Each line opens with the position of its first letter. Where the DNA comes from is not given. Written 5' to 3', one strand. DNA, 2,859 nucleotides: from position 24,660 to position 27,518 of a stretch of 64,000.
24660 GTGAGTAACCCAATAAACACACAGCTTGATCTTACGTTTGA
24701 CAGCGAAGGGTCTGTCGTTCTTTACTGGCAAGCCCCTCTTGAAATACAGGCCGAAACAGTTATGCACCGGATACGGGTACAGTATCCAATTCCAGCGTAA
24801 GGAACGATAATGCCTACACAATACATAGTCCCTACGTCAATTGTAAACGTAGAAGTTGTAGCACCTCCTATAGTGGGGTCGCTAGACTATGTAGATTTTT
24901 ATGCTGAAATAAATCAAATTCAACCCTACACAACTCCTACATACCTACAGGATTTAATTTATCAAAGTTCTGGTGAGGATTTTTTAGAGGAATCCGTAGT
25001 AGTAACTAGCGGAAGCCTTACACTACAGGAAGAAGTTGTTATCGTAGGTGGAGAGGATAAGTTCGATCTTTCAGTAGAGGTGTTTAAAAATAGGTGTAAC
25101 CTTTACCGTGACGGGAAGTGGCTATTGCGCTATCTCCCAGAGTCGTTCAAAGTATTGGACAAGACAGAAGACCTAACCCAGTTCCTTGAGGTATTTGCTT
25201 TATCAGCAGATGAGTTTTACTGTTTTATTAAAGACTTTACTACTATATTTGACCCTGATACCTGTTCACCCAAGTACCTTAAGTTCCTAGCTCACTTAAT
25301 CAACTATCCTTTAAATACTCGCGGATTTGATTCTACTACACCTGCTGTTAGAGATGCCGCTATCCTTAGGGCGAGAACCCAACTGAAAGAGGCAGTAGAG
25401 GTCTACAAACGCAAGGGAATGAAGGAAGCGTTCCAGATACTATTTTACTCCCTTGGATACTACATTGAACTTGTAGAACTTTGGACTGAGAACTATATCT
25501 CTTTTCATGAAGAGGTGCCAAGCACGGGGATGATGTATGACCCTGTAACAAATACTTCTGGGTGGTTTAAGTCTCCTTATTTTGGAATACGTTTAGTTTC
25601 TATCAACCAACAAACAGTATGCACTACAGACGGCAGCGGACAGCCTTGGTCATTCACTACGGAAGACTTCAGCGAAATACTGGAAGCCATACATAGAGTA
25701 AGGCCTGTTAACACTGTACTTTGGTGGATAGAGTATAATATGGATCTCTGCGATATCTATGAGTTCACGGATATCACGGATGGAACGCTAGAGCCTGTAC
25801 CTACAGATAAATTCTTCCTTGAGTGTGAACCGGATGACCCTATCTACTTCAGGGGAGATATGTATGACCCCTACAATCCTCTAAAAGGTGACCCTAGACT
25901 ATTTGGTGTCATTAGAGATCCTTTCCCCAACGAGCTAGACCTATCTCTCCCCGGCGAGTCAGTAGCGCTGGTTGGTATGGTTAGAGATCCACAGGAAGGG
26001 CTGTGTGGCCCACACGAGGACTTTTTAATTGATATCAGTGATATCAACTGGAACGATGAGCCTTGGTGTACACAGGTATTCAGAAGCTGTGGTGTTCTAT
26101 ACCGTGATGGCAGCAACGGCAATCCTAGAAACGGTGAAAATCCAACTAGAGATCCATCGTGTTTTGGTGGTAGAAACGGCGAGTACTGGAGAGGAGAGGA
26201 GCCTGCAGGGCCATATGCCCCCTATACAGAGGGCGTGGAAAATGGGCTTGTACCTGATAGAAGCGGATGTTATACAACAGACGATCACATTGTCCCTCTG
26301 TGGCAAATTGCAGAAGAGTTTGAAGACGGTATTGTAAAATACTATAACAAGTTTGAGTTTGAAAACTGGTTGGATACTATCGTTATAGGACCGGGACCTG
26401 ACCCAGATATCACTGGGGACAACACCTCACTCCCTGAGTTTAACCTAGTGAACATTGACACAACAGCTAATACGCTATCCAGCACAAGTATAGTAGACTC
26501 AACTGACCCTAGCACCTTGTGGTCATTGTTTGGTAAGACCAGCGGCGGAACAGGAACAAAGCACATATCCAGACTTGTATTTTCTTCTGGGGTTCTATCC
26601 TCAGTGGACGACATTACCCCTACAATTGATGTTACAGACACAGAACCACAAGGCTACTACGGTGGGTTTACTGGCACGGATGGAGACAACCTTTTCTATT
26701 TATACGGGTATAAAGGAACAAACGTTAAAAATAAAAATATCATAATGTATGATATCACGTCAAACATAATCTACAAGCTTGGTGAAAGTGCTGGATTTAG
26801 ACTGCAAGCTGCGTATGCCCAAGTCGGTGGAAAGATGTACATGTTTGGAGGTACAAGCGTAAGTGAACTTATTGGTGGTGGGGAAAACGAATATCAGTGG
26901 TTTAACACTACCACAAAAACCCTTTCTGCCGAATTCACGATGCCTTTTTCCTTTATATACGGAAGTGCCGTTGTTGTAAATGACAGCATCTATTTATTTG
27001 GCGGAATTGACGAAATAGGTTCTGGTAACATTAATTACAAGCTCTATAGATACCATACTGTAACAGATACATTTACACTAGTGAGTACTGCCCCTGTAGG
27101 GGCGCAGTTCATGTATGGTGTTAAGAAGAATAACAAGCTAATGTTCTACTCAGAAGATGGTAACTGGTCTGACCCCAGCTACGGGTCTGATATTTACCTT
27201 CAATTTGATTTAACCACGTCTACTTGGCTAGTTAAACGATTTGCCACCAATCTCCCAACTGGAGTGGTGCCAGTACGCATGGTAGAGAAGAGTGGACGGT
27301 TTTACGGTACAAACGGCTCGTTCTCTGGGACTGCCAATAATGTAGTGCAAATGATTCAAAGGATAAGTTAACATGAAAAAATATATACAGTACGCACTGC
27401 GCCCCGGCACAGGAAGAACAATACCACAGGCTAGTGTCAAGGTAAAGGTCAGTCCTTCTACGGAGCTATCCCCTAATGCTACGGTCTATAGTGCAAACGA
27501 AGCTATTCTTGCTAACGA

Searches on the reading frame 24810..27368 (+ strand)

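Call 55: search_protein_families(library=phrogs, proteins=[window:24810-27368:+], max_evalue=0.00001)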
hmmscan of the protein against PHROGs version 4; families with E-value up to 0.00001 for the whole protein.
window:24810-27368:+ (853 aa): 2 families
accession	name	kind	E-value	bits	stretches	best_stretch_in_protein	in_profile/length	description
phrog_16120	-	head and packaging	5.1e-09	36.5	1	606-837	231-455/511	virion structural protein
phrog_12615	-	unknown function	2.1e-07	31.4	1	675-807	48-172/290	-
